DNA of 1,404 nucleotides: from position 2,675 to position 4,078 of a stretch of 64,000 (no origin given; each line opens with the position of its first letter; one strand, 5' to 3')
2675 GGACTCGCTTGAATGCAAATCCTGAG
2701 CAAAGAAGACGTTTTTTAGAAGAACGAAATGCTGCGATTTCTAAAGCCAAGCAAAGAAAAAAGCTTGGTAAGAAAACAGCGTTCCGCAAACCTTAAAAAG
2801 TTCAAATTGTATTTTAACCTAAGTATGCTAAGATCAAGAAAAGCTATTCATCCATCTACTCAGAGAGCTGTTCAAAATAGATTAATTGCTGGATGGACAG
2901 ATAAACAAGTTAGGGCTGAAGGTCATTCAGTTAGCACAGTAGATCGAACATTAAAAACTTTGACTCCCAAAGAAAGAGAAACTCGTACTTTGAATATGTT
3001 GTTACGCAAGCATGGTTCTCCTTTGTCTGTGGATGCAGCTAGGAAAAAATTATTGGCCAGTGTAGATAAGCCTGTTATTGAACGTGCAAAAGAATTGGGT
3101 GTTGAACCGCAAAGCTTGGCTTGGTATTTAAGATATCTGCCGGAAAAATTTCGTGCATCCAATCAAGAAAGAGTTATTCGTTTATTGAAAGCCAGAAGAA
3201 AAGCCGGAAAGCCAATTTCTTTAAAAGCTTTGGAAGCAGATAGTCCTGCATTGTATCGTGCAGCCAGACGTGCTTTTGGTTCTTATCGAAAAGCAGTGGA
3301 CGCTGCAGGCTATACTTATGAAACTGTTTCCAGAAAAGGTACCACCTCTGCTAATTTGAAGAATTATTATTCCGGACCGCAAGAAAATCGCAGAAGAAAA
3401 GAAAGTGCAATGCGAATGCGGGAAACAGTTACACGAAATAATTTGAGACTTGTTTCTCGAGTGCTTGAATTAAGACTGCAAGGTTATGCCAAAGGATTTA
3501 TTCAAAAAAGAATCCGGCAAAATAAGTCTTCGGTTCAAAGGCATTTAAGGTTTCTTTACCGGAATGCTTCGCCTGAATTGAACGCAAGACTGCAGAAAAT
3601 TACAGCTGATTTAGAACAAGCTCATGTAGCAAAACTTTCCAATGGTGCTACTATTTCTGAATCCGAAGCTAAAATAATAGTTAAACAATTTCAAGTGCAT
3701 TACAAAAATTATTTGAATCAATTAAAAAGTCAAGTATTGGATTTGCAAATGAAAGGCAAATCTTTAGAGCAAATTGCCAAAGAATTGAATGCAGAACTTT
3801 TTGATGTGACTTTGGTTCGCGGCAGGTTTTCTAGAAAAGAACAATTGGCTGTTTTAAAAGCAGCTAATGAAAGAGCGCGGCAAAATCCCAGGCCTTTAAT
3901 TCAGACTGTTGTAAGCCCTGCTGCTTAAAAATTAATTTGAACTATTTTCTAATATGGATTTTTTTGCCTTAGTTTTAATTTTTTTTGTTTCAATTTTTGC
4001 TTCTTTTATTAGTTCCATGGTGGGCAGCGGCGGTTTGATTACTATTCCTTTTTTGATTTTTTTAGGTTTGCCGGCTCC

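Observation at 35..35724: Expanded family of small, very basic proteins with repeated LuxR/sigma70-region-4-like HTH segments, and a second paralog pair with a shared C-terminal motif, interspersed among housekeeping genes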

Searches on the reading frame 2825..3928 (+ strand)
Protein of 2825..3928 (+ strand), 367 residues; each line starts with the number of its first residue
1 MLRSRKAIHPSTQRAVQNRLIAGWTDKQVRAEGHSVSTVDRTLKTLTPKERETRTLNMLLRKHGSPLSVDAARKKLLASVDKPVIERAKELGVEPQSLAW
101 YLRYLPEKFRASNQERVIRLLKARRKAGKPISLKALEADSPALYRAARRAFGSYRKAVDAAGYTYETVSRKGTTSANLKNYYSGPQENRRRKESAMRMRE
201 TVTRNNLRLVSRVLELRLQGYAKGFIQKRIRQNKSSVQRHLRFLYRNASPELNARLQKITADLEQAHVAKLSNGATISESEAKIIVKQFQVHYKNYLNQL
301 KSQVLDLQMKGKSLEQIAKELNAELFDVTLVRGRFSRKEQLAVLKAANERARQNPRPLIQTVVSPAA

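Call 4: search_protein_families(library=pfam, proteins=[window:2825-3928:+], max_evalue=1)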
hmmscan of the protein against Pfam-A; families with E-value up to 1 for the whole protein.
window:2825-3928:+ (367 aa): 6 families
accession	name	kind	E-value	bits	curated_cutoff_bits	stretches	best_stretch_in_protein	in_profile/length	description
PF18780.6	HNH_repeat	-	0.0049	17.6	26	1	128-163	18-53/54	Homing endonuclease associated repeat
PF19610.4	DUF6115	-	0.0063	17.3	27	1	258-331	59-130/134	Family of unknown function (DUF6115)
PF00196.25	GerE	-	0.0081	16.2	23.5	1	302-322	8-28/57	Bacterial regulatory proteins, luxR family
PF19795.4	DUF6279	-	0.019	15.3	27.7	1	292-323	31-62/195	Family of unknown function (DUF6279)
PF21694.2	DNA_pol3_delta_C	-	0.042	14.3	27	0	302-340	48-86/121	DNA polymerase III delta subunit, C-terminal domain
PF04760.21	IF2_N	-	0.058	13.6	25.3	0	251-291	12-52/53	Translation initiation factor IF-2, N-terminal region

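Call 12: find_homologous_proteins(query=window:2825-3928:+, max_evalue=0.001)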
Query window:2825-3928:+ (367 aa): 1 proteins with E <= 0.001 among 6901 candidates.
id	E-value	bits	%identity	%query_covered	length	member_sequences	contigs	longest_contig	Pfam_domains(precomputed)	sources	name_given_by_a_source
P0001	1.7e-227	772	100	100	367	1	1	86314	-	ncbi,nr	ncbi:MAG: hypothetical protein Q7S92_04760 [Candidatus Diapherotrites archaeon]|nr:hypothetical prot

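Call 16: search_solved_structures(query=A1, max_evalue=10)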
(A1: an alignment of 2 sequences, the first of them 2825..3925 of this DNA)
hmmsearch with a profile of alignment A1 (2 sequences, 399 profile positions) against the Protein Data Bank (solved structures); distinct sequences matched with E-value up to 10: 3.
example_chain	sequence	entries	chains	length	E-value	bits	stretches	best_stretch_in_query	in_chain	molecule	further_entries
8vd6_A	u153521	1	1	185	7.9e-08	35.2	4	328-367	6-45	CAP REPEAT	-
8fru_B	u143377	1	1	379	0.48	12.8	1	144-177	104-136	60S ribosomal protein uL3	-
7pwg_B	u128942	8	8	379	0.48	12.8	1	144-177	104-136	Ribosomal protein L3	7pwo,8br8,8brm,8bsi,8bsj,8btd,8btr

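Call 17: search_solved_structures(query=A1, max_evalue=0.01, show_alignments=1)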
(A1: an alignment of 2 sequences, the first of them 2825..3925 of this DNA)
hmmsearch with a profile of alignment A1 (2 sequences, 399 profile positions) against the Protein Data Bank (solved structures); distinct sequences matched with E-value up to 0.01: 1.
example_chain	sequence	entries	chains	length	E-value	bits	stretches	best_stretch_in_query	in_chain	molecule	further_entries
8vd6_A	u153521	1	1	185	7.9e-08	35.2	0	328-367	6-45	CAP REPEAT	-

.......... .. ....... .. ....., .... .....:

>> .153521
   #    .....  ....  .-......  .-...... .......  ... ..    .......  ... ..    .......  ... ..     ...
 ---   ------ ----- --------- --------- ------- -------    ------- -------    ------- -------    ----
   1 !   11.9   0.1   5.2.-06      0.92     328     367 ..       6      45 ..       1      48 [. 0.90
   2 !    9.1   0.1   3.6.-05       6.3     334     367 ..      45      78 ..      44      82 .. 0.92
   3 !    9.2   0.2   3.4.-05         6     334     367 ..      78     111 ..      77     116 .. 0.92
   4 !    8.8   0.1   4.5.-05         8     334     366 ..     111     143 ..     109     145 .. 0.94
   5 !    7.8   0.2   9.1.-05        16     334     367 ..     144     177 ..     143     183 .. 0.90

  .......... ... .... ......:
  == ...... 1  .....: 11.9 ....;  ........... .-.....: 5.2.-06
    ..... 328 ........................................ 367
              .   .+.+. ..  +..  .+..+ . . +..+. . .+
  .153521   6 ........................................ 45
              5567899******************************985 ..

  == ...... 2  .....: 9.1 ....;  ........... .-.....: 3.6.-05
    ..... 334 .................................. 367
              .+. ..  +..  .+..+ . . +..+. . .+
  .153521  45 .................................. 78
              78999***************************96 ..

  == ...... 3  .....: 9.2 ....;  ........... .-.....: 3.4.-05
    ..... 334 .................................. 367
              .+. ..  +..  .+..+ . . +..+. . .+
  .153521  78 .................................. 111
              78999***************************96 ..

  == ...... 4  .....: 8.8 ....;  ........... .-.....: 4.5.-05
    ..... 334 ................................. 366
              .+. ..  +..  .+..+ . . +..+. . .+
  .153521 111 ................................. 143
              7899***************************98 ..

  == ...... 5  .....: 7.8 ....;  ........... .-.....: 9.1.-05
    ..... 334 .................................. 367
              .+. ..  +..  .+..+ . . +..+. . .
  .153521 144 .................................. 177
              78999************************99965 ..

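Call 31: find_encoding_contigs(protein=P0001, flank=10000, max_places=3)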
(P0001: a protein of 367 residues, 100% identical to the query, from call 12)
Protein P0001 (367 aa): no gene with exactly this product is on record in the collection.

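Call 39: predict_structure(alignment_id=A1)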
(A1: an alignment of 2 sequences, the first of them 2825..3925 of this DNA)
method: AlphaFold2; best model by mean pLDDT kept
length: 367 residues; sequences in the alignment: 2
mean_pLDDT: 61.7   pTM: 0.34
mean pLDDT of the five models: 61.7, 59.5, 56.4, 55.7, 51.8
residues with pLDDT >= 90: 2; 70-90: 148; 50-70: 111; < 50: 106
segments of 3 or more residues with pLDDT < 50: 1-44, 106-109, 166-199, 265-275, 356-367
pLDDT, mean of each block of 10 residues (from residue 1): 37 33 34 38 53 75 82 78 73 74 55 74 78 72 73 72 57 34 39 47 60 67 62 58 62 62 45 50 68 80 88 82 74 76 77 52 34
secondary structure, 60 per line:
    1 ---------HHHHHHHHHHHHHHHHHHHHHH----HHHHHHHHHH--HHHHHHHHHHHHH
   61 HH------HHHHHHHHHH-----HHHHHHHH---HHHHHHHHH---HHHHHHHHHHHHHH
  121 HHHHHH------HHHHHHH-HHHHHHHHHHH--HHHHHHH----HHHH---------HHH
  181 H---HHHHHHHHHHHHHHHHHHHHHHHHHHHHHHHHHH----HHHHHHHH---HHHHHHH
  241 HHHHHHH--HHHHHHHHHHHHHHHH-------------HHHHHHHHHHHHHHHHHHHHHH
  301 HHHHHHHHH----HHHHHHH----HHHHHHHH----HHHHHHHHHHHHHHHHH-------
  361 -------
elements in order: H10-31 H36-45 H48-62 H69-78 H84-91 H95-103 H107-126 H133-139 H141-151 H154-160 H165-168 H178-181 H185-218 H223-230 H234-247 H250-265 H279-309 H314-320 H325-332 H337-353

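Call 41: fold_search(model_id=the predicted structure, library=pdb)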
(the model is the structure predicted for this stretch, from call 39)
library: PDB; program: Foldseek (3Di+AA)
matches with E <= 10: 64; with E <= 0.001: 0
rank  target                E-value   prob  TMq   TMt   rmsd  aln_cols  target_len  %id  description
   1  6uu7_FFF              7.0e-01  0.09  0.10  0.13  26.1       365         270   13  E. coli sigma-S transcription initiation complex with a 6-nt RNA and an NTP ("Old" crystal soaked with UTP, CTP, ddG (released 2020-08-26)
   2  5ipl_F                1.0e+00  0.08  0.11  0.13  27.4       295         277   13  SigmaS-transcription initiation complex with 4-nt nascent RNA (released 2016-03-30)
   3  9a50_A                1.5e+00  0.07  0.10  0.13  25.9       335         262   12  Integrative model of RPSB-RPOC by crosslinking MS and deep learning (released 2024-09-18)
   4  6uu9_FFF              1.8e+00  0.06  0.10  0.13  27.2       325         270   15  E. coli mutant sigma-S transcription initiation complex with an 8-nt RNA ("Fresh" mutant crystal soaked with GTP, UT (released 2020-08-26)
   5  9a4r_A                1.8e+00  0.10  0.10  0.16  28.4       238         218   12  Integrative model of RPSH-RPOB by crosslinking MS and deep learning (released 2024-09-18)
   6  6ek4_D                2.1e+00  0.06  0.11  0.12  29.1       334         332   14  PaxB from Photorhabdus luminescens (released 2018-05-16)
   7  9a7s_A                2.9e+00  0.04  0.09  0.13  27.2       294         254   12  Integrative model of RPSD-RPOB by crosslinking MS and deep learning (released 2024-09-18)
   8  6in7_B                3.7e+00  0.08  0.13  0.19  15.3       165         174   14  Crystal structure of AlgU in complex with MucA(cyto) (released 2019-07-24)
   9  3zh9                  3.8e+00  0.08  0.13  0.14  15.9       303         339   14  Bacillus subtilis DNA clamp loader delta protein (YqeN) (released 2013-04-03)
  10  2bku_B                3.8e+00  0.06  0.17  0.10  21.9       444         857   14  Kap95p:RanGTP complex (released 2005-05-04)
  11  2bku_D                4.2e+00  0.06  0.17  0.10  20.9       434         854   12  Kap95p:RanGTP complex (released 2005-05-04)
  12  9y6s_6y               4.2e+00  0.04  0.12  0.13  21.9       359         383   14  96-nm repeat of the Leishmania tarentolae doublet microtubule (released 2025-12-17)
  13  7l7b_F                4.5e+00  0.06  0.09  0.12  23.1       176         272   16  Clostridioides difficile RNAP with fidaxomicin (released 2022-02-02)
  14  6lk8_i                4.5e+00  0.02  0.10  0.06  24.8       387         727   13  Structure of Xenopus laevis Cytoplasmic Ring subunit. (released 2021-07-21)
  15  8sen_A                4.7e+00  0.03  0.12  0.02  24.1       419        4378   12  Cryo-EM Structure of RyR1 (released 2023-05-24)
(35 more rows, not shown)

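Call 50: search_protein_representatives(alignment_id=A1)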
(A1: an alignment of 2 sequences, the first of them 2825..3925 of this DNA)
Query: 2 sequences, 399 profile positions. Proteins with E-value up to 0.001 (for the whole library): 311; up to 1e-10: 62; up to 1e-30: 2. The best 150 are listed.
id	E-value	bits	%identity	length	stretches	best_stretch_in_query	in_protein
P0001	3.9e-197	671.7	-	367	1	1-399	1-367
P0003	1.1e-166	571.5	-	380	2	102-399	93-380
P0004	1.6e-28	116.6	-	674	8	150-205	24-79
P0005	3.3e-26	108.9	-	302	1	113-382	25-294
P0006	3.5e-25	105.5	-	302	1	150-387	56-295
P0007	5.8e-25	104.8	-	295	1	138-387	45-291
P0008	2.2e-22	96.3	-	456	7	160-210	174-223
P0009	3.8e-22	95.5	-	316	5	156-208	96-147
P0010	1.5e-20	90.3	-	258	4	151-192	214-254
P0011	3.2e-20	89.2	-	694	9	151-190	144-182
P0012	3.5e-20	89.1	-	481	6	124-190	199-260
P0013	4.0e-20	88.9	-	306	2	151-382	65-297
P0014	2.7e-19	86.1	-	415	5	151-200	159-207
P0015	1.1e-17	80.8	-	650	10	153-191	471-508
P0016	2.0e-17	80.0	-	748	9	83-190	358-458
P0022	4.0e-16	75.7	-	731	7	119-205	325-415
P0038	1.5e-12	63.9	-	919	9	162-189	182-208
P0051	1.4e-11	60.7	-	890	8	150-209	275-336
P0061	8.6e-11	58.1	-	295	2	151-223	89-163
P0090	1.9e-09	53.7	-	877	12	157-189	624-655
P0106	1.1e-08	51.2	-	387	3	158-272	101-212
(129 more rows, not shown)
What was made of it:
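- On PF18780 HNH_repeat: Profile A1 hits about 300 proteins at E down to 1.6e-28, confined to the module columns (call 50).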

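Call 54: find_homologous_proteins(query=A2, max_evalue=0.001)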
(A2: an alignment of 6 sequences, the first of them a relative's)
Query A2 (6 sequences) (367 aa, profile of the alignment): 2 proteins with E <= 0.001 among 8000 candidates.
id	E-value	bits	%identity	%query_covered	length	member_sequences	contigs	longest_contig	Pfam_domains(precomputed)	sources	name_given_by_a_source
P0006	2.4e-114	400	27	53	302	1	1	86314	-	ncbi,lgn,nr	ncbi:MAG: hypothetical protein Q7S92_04725 [Candidatus Diapherotrites archaeon]|nr:hypothetical prot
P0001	1.8e-96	341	100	100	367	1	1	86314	-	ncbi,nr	ncbi:MAG: hypothetical protein Q7S92_04760 [Candidatus Diapherotrites archaeon]|nr:hypothetical prot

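Call 55: list_cluster_members(proteins=[P0003, P0005, P0007, P0013, P0006, P0004, P0008, P0010, P0061, P0106])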
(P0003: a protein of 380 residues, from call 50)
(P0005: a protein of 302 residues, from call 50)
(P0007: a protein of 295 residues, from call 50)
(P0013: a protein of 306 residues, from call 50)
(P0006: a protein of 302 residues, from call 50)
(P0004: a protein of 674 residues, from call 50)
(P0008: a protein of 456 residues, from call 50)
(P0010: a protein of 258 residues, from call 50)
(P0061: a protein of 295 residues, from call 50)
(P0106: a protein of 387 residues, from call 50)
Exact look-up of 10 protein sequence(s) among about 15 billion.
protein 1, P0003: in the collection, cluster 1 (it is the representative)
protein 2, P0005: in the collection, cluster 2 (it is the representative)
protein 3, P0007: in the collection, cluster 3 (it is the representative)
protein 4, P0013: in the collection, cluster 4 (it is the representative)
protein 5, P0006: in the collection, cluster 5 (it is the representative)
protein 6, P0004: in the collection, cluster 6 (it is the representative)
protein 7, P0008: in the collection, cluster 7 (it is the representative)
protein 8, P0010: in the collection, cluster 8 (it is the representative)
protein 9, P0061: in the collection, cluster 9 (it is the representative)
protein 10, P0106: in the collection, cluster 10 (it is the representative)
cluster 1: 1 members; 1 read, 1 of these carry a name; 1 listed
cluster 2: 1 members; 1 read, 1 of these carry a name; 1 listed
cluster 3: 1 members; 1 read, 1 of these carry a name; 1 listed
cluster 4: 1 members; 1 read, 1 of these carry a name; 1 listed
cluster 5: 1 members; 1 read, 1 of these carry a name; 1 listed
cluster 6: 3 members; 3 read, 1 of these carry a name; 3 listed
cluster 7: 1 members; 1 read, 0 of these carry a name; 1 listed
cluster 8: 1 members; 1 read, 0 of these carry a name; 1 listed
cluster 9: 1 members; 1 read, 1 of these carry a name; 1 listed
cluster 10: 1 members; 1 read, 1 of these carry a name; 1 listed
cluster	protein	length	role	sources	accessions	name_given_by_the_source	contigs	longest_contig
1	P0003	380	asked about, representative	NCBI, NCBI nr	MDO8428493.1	MAG: hypothetical protein Q7S92_04745 [Candidatus Diapherotrites archaeon] | hypothetical protein [Candidatus Diapherotrites archaeon]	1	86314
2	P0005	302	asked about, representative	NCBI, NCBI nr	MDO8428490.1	MAG: hypothetical protein Q7S92_04730 [Candidatus Diapherotrites archaeon] | hypothetical protein [Candidatus Diapherotrites archaeon]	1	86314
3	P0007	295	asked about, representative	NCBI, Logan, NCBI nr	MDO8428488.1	MAG: hypothetical protein Q7S92_04720 [Candidatus Diapherotrites archaeon] | hypothetical protein [Candidatus Diapherotrites archaeon]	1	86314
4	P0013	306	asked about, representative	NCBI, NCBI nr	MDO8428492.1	MAG: hypothetical protein Q7S92_04740 [Candidatus Diapherotrites archaeon] | hypothetical protein [Candidatus Diapherotrites archaeon]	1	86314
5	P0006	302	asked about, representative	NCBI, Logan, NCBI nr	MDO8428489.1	MAG: hypothetical protein Q7S92_04725 [Candidatus Diapherotrites archaeon] | hypothetical protein [Candidatus Diapherotrites archaeon]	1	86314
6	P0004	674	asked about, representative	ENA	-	-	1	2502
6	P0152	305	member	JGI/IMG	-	predicted metallopeptidase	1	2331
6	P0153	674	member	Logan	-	-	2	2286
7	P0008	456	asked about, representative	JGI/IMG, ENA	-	-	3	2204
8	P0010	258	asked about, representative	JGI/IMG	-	-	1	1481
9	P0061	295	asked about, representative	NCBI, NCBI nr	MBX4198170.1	hypothetical protein KW782_02425 [Candidatus Parcubacteria bacterium] | hypothetical protein [Candidatus Parcubacteria bacterium]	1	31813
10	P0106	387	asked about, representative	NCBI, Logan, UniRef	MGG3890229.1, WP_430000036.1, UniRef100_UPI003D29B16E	hypothetical protein [Metabacillus fastidiosus] | hypothetical protein n=1 Tax=Metabacillus fastidiosus TaxID=1458 RepID=UPI003D29B16E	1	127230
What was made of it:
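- All six carry locus tags Q7S92_04720 to 04760 on one 86,314-bp contig (call 55).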

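Call 56: find_encoding_contigs(protein=P0006, flank=10000, max_places=5)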
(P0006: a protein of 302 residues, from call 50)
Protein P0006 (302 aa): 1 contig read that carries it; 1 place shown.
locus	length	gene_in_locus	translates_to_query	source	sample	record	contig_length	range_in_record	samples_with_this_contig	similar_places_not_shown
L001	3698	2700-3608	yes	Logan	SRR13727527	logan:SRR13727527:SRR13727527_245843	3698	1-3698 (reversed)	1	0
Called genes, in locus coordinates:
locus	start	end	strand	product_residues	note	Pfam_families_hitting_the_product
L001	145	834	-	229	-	-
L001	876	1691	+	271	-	PF03446:NAD_binding_2 (weak), PF03807:F420_oxidored, PF14748:P5CR_dimer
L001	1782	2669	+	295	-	-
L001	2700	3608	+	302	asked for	-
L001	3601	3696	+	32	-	?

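Call 62: search_protein_families(library=pfam, alignment_id=A3, max_evalue=0.1)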
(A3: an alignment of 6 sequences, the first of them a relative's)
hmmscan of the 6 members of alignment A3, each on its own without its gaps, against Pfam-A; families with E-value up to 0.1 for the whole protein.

A. member 1, P0006 (302 aa): 6 families
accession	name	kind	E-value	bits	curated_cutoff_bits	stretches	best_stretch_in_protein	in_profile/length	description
PF08279.18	HTH_11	-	0.00076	19.8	25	1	156-183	16-43/55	HTH domain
PF00196.25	GerE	-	0.0018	18.3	23.5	1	238-264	8-34/57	Bacterial regulatory proteins, luxR family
PF08281.18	Sigma70_r4_2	-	0.0024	17.9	25.7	0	245-268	24-47/54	Sigma-70, region 4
PF13518.12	HTH_28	-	0.0025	18.3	25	0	144-171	1-28/52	Helix-turn-helix domain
PF07638.17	Sigma70_ECF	-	0.0044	17.4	21.1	0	146-187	141-183/185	ECF sigma factor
PF14304.11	CSTF_C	-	0.047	13.8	24.3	0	253-283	9-35/41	Transcription termination and cleavage factor C-terminal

B. families by the number of members that match (of 6 scanned): 24 families
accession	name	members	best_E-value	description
PF00196.25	GerE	4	4.4e-05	Bacterial regulatory proteins, luxR family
PF08281.18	Sigma70_r4_2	4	0.00019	Sigma-70, region 4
PF19610.4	DUF6115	3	0.0063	Family of unknown function (DUF6115)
PF21694.2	DNA_pol3_delta_C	2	5.2e-05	DNA polymerase III delta subunit, C-terminal domain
PF08279.18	HTH_11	1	0.00076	HTH domain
PF13518.12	HTH_28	1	0.0025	Helix-turn-helix domain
PF07638.17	Sigma70_ECF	1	0.0044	ECF sigma factor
PF18780.6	HNH_repeat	1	0.0049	Homing endonuclease associated repeat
PF13936.12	HTH_38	1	0.0057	Helix-turn-helix domain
PF07506.17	RepB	1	0.012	RepB plasmid partitioning protein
PF19795.4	DUF6279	1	0.019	Family of unknown function (DUF6279)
PF13556.12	HTH_30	1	0.02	PucR C-terminal helix-turn-helix domain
PF07460.16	NUMOD3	1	0.028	NUMOD3 motif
PF04545.22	Sigma70_r4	1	0.031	Sigma-70, region 4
PF07028.16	DUF1319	1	0.041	Protein of unknown function (DUF1319)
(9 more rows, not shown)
